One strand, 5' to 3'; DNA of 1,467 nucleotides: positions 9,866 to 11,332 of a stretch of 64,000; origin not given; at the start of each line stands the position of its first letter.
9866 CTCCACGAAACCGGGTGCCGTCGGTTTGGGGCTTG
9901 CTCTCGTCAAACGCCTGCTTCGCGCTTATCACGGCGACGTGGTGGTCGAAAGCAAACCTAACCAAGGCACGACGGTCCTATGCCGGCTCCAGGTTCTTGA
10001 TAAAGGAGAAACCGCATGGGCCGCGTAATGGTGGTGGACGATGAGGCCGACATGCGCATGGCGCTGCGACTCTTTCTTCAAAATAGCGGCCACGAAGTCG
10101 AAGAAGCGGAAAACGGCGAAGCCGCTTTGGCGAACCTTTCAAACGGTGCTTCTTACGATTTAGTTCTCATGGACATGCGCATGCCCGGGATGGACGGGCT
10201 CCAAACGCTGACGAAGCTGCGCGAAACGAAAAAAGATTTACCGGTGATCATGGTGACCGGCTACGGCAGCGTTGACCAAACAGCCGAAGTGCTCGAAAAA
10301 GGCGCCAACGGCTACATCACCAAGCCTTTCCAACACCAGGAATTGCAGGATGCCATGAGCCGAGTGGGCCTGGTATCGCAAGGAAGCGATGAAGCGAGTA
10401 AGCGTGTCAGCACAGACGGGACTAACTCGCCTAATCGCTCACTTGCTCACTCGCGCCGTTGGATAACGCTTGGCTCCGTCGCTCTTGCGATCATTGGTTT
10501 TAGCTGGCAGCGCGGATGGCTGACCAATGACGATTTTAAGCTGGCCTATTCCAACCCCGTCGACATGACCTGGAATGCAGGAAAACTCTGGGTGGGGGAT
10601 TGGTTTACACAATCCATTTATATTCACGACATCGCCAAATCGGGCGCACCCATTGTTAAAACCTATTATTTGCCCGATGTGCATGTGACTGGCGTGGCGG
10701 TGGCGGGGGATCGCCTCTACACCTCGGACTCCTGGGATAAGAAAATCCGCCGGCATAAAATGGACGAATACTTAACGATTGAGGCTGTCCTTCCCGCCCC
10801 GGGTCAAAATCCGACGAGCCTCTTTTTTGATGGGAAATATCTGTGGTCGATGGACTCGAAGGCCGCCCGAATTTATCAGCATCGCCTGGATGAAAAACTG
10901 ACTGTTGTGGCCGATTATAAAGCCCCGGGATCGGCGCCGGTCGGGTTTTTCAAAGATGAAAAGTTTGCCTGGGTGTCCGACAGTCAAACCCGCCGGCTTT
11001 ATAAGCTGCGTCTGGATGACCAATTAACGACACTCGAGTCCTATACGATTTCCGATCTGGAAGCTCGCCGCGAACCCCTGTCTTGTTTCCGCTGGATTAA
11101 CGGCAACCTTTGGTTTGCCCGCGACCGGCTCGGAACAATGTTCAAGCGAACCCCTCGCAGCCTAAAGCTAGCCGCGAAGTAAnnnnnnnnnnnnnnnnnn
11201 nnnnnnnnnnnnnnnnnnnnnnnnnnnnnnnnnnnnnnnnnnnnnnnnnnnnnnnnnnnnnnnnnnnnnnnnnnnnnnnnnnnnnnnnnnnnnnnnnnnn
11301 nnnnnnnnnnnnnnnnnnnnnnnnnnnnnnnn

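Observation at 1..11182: Giant (>3,340 aa) all-coiled-coil histidine kinase translationally coupled to a REC-TM-propeller response regulator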

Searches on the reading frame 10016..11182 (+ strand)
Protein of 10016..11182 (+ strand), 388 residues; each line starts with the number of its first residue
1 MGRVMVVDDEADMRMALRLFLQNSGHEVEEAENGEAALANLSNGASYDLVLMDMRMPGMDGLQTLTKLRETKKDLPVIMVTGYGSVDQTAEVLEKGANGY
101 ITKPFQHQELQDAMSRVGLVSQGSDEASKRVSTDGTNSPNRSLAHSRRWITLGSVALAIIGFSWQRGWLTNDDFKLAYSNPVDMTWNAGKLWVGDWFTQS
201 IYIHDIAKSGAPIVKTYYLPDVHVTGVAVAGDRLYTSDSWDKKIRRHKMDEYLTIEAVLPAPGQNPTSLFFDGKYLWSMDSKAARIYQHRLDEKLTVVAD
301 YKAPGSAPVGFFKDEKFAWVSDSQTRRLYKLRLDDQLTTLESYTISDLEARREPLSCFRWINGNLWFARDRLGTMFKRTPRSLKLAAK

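Call 6: search_protein_families(library=pfam, proteins=[window:10016-11182:+], max_evalue=0.01)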
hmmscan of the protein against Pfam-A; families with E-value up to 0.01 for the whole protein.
window:10016-11182:+ (388 aa): 3 families
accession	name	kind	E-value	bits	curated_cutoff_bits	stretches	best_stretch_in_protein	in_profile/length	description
PF00072.30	Response_reg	-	6.1e-34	117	30.2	1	4-113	1-109/111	Response regulator receiver domain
PF06490.17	FleQ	-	2.5e-05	25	22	1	3-116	1-105/108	Flagellar regulatory protein FleQ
PF08450.18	SGL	-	0.0015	18.6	26.3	0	282-368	111-200/246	SMP-30/Gluconolactonase/LRE-like region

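Call 12: list_cluster_members(proteins=[P0001, window:10016-11182:+, window:11268-14774:+, window:14850-15641:-, P0002, P0003, P0004, P0005])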
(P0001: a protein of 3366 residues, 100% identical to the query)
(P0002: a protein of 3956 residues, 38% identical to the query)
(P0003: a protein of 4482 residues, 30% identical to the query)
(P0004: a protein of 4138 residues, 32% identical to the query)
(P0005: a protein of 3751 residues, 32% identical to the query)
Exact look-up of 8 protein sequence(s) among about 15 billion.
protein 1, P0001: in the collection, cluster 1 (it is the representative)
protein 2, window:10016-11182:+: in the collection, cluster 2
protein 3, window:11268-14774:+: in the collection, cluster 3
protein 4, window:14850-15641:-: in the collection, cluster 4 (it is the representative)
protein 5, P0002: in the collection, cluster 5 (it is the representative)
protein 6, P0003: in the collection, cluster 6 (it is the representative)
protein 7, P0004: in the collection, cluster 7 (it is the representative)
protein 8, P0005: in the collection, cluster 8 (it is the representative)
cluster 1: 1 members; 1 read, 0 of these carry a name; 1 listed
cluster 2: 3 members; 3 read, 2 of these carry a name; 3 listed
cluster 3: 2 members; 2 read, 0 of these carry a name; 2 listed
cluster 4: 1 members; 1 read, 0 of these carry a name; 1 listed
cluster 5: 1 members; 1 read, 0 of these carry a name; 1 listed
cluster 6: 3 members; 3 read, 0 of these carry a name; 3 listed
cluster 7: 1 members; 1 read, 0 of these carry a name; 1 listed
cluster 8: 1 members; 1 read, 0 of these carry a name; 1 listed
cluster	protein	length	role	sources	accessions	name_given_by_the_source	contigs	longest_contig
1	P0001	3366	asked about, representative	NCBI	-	-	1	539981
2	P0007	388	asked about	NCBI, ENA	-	-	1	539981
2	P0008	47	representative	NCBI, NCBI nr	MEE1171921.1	MAG: hypothetical protein U0K87_06155 [Ruminococcus sp.] | hypothetical protein [Ruminococcus sp.]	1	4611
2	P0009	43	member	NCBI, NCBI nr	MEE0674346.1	MAG: hypothetical protein UCN61_00570 [Ruminococcus sp.] | hypothetical protein [Ruminococcus sp.]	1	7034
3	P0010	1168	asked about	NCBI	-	-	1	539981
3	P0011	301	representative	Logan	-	-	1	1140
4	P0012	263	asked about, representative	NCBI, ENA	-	-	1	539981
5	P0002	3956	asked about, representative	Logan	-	-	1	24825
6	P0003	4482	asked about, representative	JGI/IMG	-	-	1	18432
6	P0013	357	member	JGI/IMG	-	-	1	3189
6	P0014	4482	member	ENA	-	-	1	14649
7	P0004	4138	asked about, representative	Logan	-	-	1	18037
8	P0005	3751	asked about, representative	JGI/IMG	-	-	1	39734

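Call 15: find_encoding_contigs(protein=window:10016-11182:+, flank=10000, max_places=3)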
Protein window:10016-11182:+ (388 aa): 1 contig read that carries it; 1 place shown.
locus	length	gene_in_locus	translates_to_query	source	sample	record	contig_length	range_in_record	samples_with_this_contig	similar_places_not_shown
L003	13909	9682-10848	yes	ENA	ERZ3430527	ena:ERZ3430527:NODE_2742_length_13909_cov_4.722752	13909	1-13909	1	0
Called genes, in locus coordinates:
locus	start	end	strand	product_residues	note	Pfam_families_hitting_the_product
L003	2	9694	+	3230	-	?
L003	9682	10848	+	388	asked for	PF00072:Response_reg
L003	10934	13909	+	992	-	?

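Call 27: find_homologous_proteins(query=window:10016-11182:+, max_evalue=0.00001)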
Query window:10016-11182:+ (388 aa): 4926 proteins with E <= 0.00001 among 8000 candidates; the best 120 are listed.
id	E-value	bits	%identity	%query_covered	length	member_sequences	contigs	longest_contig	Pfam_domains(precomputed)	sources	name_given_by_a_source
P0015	4.6e-204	696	77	100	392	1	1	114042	PF00072.31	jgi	-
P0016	3.1e-197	673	74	99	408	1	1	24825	PF00072.31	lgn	-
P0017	1.0e-189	648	74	99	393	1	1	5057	PF00072.31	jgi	jgi:CheY-like chemotaxis protein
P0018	6.2e-184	629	71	99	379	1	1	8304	PF00072.31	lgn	-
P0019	3.7e-177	607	69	99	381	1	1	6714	PF00072.31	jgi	-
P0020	1.8e-173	595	67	99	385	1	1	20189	PF00072.31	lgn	-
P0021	8.0e-172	590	67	99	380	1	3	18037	PF00072.31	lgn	-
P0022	3.1e-169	581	66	98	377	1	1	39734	PF00072.31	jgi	-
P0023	2.1e-167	575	65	99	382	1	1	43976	PF00072.31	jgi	-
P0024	4.7e-167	574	65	100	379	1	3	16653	PF00072.31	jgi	jgi:CheY-like chemotaxis protein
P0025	3.5e-144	499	56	96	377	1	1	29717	PF00072.31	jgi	jgi:CheY-like chemotaxis protein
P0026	5.0e-131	455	52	100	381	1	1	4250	PF00072.31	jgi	jgi:CheY-like chemotaxis protein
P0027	1.3e-129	451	53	100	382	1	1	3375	PF00072.31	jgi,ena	-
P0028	4.4e-129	449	52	100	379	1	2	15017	PF00072.31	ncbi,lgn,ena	-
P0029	2.5e-128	446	52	100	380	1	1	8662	PF00072.31,PF06490.18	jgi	jgi:CheY-like chemotaxis protein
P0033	6.1e-123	429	51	99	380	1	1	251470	PF00072.31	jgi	jgi:CheY-like chemotaxis protein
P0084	5.2e-79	284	37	97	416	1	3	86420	PF00072.31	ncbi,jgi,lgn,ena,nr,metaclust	ncbi:MAG: hypothetical protein A2X36_01645 [Elusimicrobia bacterium GWA2_69_24]|nr:MAG: hypothetical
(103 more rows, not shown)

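Call 28: find_encoding_contigs(protein=P0015, flank=10000, max_places=2)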
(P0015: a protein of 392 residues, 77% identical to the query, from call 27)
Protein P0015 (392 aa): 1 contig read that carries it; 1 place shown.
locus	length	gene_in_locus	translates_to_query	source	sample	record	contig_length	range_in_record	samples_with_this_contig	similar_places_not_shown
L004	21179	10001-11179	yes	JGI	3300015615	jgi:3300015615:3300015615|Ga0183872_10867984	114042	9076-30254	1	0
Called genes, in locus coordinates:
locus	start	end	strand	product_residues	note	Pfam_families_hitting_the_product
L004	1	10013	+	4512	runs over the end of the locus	-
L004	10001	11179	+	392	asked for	PF00072:Response_reg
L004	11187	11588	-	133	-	PF02661:Fic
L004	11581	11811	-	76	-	-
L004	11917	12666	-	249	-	PF00512:HisKA (weak), PF02518:HATPase_c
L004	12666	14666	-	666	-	PF00027:cNMP_binding, PF01734:Patatin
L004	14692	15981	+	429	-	PF13393:tRNA-synt_His, PF00152:tRNA-synt_2 (faint), PF01409:tRNA-synt_2d (faint), PF00587:tRNA-synt_2b, PF03129:HGTP_anticodon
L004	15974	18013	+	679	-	PF05226:CHASE2, PF00211:Guanylate_cyc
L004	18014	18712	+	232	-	PF11750:DUF3307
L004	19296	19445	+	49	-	-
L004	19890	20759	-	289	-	PF13485:Peptidase_MA_2 (weak)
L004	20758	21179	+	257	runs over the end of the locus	PF13230:GATase_4, PF13522:GATase_6 (weak)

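Call 29: find_encoding_contigs(protein=P0033, flank=10000, max_places=2)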
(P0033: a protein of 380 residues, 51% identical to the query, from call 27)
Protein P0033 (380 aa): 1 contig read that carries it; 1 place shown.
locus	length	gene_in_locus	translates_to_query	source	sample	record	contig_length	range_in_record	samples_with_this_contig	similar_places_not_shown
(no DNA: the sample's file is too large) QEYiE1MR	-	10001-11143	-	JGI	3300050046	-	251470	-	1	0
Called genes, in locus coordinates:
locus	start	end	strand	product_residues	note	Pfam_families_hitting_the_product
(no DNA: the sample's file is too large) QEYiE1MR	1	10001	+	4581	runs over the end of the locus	-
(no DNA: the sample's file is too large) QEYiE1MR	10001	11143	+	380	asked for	PF00072:Response_reg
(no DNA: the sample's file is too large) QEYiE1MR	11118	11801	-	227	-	PF00512:HisKA (weak), PF02518:HATPase_c, PF13581:HATPase_c_2 (faint)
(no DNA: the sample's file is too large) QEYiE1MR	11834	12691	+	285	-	PF01261:AP_endonuc_2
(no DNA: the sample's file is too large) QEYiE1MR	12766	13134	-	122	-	PF00072:Response_reg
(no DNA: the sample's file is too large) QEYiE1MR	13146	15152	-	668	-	PF00027:cNMP_binding, PF01734:Patatin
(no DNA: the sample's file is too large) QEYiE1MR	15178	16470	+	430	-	PF13393:tRNA-synt_His, PF00587:tRNA-synt_2b, PF03129:HGTP_anticodon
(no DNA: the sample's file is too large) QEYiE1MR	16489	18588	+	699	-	PF05226:CHASE2, PF00211:Guanylate_cyc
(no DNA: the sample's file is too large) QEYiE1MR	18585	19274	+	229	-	PF11750:DUF3307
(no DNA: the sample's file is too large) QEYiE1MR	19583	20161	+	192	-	PF13505:OMP_b-brl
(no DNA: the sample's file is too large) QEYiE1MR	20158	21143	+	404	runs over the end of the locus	-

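Call 30: find_encoding_contigs(protein=P0084, flank=10000, max_places=2)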
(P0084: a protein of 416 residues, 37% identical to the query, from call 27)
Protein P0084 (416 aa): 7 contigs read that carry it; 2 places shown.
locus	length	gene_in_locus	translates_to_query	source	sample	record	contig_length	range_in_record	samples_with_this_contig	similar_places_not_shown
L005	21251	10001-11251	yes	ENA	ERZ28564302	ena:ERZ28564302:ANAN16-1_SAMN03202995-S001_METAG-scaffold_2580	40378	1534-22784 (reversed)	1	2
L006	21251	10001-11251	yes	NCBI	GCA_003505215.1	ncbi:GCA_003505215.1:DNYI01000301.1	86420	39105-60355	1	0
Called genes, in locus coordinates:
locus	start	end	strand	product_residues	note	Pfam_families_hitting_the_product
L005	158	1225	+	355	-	PF00512:HisKA, PF02518:HATPase_c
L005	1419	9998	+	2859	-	-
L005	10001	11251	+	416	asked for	PF00072:Response_reg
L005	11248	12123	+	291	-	PF01476:LysM (weak)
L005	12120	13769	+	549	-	PF10082:BBP2_2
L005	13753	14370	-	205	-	PF04367:DUF502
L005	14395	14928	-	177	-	-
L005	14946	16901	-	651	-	PF07690:MFS_1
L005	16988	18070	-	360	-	-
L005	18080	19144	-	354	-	PF00437:T2SSE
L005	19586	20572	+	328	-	PF01207:Dus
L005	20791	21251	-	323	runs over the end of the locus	PF01145:Band_7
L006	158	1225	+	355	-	PF00512:HisKA, PF02518:HATPase_c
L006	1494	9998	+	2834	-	-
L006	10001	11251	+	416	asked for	PF00072:Response_reg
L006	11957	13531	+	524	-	-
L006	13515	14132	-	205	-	PF04367:DUF502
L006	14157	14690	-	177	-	-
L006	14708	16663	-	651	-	PF07690:MFS_1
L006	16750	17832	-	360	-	-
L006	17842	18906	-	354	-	PF00437:T2SSE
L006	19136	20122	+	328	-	PF01207:Dus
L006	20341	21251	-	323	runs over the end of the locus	PF01145:Band_7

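Call 45: predict_structure(alignment_id=A2)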
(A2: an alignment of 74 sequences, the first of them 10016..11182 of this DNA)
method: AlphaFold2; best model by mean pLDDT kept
length: 388 residues; sequences in the alignment: 74
mean_pLDDT: 91.7   pTM: 0.63
mean pLDDT of the five models: 91.7, 91.5, 91.2, 90.3, 89.8
residues with pLDDT >= 90: 324; 70-90: 34; 50-70: 11; < 50: 19
segments of 3 or more residues with pLDDT < 50: 128-145
pLDDT, mean of each block of 10 residues (from residue 1): 96 94 95 97 96 95 97 97 86 96 91 92 53 41 51 87 78 96 97 97 95 97 97 98 98 98 98 98 98 98 97 98 97 98 95 96 96 96 93
secondary structure, 60 per line:
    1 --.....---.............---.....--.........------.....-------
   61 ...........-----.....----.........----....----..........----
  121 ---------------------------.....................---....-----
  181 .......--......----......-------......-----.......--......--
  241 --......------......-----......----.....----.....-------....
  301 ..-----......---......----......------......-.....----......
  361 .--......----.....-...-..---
elements in order: E3-7 H11-23 E27-31 H34-42 E49-53 H61-71 E77-81 H86-94 E99-102 H107-116 H148-168 E172-175 E181-187 E190-195 E200-205 E213-218 E224-230 E233-238 E243-248 E255-260 E266-271 E276-280 E285-289 E297-302 E308-313 E317-322 E327-332 E339-344 H346-350 E355-361 E364-369 E374-378

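Call 49: search_protein_families(library=ncbifam, proteins=[window:10016-11182:+], max_evalue=0.1)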
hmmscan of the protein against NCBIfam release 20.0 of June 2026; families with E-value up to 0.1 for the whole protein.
window:10016-11182:+ (388 aa): 106 families (the best 25 are shown)
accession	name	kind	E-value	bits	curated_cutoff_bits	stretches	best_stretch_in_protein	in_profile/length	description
NF006900.1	PRK09390.1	equivalog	2e-24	86.3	255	1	3-126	6-126/203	response regulator FixJ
NF008469.0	PRK11361.1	equivalog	3.9e-24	85.2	714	1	3-116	6-118/461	acetoacetate metabolism transcriptional regulator AtoC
NF007005.1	PRK09468.1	equivalog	9.3e-22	77.6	331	1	3-114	5-115/237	osmolarity response regulator transcription factor OmpR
TIGR01818.1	ntrC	equivalog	1.2e-21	77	558.6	1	4-129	1-122/463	nitrogen regulation protein NR(I)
NF045944.1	ResRegRpaBCyano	equivalog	2.1e-21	76.3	330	1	5-117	1-111/229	response regulator transcription factor RpaB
NF041367.1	CheY_Halo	equivalog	3.9e-21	75.6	200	1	4-116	1-112/114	chemotaxis protein CheY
NF053512.1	nitric_RR_NosR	exception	4e-21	75.5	400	1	4-116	1-113/422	response regulator c-di-GMP phosphodiesterase, NosR family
NF041734.1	resp_reg_RppA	equivalog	4.3e-21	75.3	250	1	3-112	2-112/229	two-component system response regulator RppA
TIGR02154.1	PhoB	equivalog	1.4e-20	73.6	296.2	1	3-112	4-114/226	phosphate regulon transcriptional regulator PhoB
TIGR01387.1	cztR_silR_copR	subfamily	1.6e-20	73.7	279.2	1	4-122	1-117/218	heavy metal response regulator transcription factor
NF045991.1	RespRegCtrARhodob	equivalog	2.5e-20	73.2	350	1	3-128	2-126/224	response regulator transcription factor CtrA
NF053854.1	RespRegPhoBBctds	equivalog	2.9e-20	72.6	270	1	4-122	1-116/225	two-component system response regulator PhoB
NF051870.1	NAssimRespRegNtrX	equivalog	3e-20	72.5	600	1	3-115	3-116/452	nitrogen assimilation response regulator NtrX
NF040689.1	MtrAB_MtrA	equivalog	4.5e-20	71.9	300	1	4-111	1-106/219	MtrAB system response regulator MtrA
NF012023.0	PRK15479.1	equivalog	1.1e-19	70.9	337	1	3-123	2-121/224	transcriptional regulator TctD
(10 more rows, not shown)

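Call 51: find_related_loci(query=A2, collection=genome_contigs, flank=10000)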
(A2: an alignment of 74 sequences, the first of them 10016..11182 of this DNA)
Query A2 (388 aa) in genome_contigs; peptide patterns used: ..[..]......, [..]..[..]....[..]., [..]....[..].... (x = any residue, [..] = any of these).
600 stretches matched a pattern (row limit reached: there are more); 555 encode a relative of the query (tblastn E <= 1e-3); the best 80 are kept; 80 distinct loci.
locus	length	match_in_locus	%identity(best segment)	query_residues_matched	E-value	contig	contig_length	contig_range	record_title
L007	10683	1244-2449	42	1-386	9e-103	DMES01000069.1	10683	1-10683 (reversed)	MAG TPA_asm: Elusimicrobia bacterium isolate UBA9634 contig_48735, whole genome shotgun sequence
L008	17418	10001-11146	42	1-377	8e-103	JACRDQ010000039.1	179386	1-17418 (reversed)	MAG: Elusimicrobia bacterium isolate NC_groundwater_1676_Pr3_B-0.1um_68_27 SR-2_scaffold_141_3442971, whole genome shotg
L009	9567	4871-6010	41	1-377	9e-97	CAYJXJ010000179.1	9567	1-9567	MAG TPA_asm: uncultured Elusimicrobia bacterium isolate ERP125453_co1_480 genome assembly, contig: NODE_8471_length_9567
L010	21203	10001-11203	42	1-380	4e-96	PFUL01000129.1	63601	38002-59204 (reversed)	MAG: Elusimicrobia bacterium CG_4_9_14_3_um_filter_62_55 CG_4_9_14_3_um_filter_150_scaffold_177_c, whole genome shotgun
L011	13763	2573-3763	40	1-376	4e-94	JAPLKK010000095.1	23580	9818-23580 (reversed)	MAG: Elusimicrobia bacterium isolate LacPavin_0818_WC55_MAG_67_8 LacPavin_0818_WC55_scaffold_308748, whole genome shotgu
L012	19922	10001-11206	39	1-378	9e-91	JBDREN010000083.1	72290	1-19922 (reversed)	MAG: Elusimicrobiota bacterium isolate MEGAHIT-group-1.316 k141_5559670, whole genome shotgun sequence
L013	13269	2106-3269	40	1-378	6e-88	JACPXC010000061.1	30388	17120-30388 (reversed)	MAG: Elusimicrobia bacterium isolate NC_groundwater_827_Pr1_B-0.1um_69_30 Montesol18_Bp1_scaffold_1858662, whole genome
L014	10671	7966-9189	35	1-383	8e-73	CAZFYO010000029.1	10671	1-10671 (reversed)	MAG TPA_asm: uncultured Elusimicrobia sp. isolate SRP342105_co1_313 genome assembly, contig: NODE_8537_length_10671_cov_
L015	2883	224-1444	34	1-387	6e-72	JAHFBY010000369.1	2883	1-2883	MAG: Elusimicrobia bacterium isolate nzgw209 NODE_120528_length_2884_cov_1.699602, whole genome shotgun sequence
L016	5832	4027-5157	36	1-376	4e-68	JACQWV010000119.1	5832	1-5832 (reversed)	MAG: Elusimicrobia bacterium isolate NC_groundwater_1498_Pr4_B-0.1um_45_12 SR1-18-B1_scaffold_421202, whole genome shotg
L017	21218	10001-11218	34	1-377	1e-67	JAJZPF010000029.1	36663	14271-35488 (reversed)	MAG: bacterium isolate SKS1.bin115 NODE_1961_length_36663_cov_6.865475, whole genome shotgun sequence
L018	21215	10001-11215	34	1-377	2e-66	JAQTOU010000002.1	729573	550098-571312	MAG: Elusimicrobiales bacterium isolate STB_10 NODE_15_length_729573_cov_7.795554_Sandtown_B, whole genome shotgun seque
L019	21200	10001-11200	32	1-377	2e-64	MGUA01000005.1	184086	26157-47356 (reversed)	MAG: Elusimicrobia bacterium GWB2_63_22 gwb2_scaffold_134, whole genome shotgun sequence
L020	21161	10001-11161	34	1-386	9e-65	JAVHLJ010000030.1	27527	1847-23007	MAG: Elusimicrobiales bacterium isolate Ess09-09 NODE_30_length_27527_cov_13.985585, whole genome shotgun sequence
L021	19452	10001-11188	35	1-384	9e-65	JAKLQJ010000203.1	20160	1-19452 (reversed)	MAG: Elusimicrobia bacterium isolate bin N2.88 k141_335555, whole genome shotgun sequence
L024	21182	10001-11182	33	1-375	2e-62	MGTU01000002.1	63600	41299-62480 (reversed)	MAG: Elusimicrobia bacterium GWA2_61_42 gwa2_scaffold_1175, whole genome shotgun sequence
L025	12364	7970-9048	34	1-377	4e-49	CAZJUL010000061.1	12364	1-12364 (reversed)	MAG TPA_asm: uncultured Elusimicrobiaceae bacterium isolate binchicken_co356_8 genome assembly, contig: NODE_2787_length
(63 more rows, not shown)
